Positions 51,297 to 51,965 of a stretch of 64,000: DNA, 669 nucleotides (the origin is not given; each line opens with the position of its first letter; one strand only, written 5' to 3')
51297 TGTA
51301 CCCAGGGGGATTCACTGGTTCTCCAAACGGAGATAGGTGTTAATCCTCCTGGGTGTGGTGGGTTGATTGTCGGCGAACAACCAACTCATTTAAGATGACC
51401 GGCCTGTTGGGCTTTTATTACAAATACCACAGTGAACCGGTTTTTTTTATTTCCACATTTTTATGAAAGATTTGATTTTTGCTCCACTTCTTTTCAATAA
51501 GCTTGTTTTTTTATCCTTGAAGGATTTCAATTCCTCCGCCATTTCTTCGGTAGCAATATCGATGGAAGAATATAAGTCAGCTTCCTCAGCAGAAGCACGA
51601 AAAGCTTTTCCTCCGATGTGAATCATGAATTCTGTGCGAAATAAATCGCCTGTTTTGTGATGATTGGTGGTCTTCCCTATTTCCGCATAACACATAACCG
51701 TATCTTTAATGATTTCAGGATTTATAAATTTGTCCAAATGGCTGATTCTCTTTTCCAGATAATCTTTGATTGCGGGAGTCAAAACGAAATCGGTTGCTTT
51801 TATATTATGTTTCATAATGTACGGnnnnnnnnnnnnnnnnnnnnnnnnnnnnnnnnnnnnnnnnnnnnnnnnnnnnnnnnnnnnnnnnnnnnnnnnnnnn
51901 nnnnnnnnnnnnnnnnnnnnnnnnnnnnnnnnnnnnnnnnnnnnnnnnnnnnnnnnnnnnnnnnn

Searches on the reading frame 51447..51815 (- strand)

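Call 63: search_protein_families(library=pfam, proteins=[window:51447-51815:-], max_evalue=0.001)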
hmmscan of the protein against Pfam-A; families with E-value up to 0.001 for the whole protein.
window:51447-51815:- (122 aa): 1 family
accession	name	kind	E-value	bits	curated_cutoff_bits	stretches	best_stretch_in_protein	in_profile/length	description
PF02482.25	Ribosomal_S30AE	-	3.9e-14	53.6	23.7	1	4-103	2-87/88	Sigma 54 modulation protein / S30EA ribosomal protein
